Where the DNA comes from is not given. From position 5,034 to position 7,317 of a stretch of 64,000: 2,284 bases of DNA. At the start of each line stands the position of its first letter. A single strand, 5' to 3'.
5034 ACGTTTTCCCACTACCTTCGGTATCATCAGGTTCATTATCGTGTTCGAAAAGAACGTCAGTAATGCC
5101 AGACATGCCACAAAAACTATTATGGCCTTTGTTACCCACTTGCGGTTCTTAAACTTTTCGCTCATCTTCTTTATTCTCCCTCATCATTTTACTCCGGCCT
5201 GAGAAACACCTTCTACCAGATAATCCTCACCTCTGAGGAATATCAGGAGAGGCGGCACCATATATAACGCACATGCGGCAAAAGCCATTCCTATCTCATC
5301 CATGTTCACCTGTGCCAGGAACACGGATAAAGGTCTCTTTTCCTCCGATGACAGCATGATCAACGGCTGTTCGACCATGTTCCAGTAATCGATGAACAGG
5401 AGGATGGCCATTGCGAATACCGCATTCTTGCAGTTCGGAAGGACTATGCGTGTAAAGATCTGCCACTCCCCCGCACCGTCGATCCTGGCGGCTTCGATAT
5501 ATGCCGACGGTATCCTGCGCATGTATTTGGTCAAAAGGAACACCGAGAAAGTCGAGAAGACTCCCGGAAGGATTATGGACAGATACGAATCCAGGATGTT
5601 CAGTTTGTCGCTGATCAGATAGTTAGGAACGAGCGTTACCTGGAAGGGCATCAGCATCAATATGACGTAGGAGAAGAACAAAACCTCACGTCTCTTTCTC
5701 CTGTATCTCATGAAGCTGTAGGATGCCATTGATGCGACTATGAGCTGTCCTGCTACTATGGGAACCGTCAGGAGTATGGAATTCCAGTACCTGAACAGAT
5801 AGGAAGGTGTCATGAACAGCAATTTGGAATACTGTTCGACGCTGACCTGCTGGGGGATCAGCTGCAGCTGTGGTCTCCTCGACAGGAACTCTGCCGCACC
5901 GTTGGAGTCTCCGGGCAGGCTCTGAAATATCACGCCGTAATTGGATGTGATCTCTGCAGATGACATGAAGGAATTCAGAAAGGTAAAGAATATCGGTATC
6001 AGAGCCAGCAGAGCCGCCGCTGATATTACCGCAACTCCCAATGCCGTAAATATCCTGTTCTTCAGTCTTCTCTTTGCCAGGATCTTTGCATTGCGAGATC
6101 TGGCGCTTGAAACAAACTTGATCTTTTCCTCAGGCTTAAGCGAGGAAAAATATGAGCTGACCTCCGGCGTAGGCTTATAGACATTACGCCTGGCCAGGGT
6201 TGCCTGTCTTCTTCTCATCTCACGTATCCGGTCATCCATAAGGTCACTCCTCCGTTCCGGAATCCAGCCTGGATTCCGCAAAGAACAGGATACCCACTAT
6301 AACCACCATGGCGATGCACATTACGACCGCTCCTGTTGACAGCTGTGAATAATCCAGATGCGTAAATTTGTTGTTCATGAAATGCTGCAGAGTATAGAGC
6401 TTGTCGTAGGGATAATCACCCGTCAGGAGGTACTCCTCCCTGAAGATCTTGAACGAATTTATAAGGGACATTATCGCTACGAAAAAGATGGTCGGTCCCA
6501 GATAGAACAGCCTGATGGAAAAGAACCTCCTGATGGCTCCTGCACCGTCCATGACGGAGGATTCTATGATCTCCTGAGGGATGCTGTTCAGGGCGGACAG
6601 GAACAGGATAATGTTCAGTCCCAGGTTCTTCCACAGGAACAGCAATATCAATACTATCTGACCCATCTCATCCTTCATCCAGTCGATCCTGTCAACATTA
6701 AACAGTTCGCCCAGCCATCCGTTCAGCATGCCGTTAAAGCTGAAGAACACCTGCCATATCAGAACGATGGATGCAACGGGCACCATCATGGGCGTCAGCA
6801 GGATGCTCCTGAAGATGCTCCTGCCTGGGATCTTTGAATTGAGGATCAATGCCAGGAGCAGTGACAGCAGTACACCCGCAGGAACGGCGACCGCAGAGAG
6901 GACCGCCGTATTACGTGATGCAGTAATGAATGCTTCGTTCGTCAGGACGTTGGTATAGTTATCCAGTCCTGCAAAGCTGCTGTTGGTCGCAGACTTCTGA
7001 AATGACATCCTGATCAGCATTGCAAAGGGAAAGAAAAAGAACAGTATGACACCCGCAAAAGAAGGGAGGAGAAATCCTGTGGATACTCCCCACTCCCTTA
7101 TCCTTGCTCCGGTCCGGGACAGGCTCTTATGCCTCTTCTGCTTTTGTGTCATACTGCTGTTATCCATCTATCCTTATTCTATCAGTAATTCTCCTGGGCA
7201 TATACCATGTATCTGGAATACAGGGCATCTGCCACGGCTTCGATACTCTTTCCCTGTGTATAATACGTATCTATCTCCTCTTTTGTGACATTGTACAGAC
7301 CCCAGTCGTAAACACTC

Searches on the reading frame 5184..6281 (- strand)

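Call 74: search_protein_families(library=pfam, proteins=[window:5184-6281:-], max_evalue=0.0001)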
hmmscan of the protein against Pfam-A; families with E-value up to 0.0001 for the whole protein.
window:5184-6281:- (365 aa): 1 family
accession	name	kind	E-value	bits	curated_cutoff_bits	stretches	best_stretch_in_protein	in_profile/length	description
PF00528.27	BPD_transp_1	-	2.6e-16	60.3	26.4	1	182-357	4-180/184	Binding-protein-dependent transport system inner membrane component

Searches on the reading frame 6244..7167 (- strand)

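Call 74: search_protein_families(library=pfam, proteins=[window:6244-7167:-], max_evalue=0.0001)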
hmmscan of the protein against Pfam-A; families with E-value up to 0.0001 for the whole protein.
window:6244-7167:- (307 aa): 1 family
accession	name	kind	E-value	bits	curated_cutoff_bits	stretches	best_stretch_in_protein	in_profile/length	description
PF00528.27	BPD_transp_1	-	2.1e-13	50.8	26.4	1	98-296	1-172/184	Binding-protein-dependent transport system inner membrane component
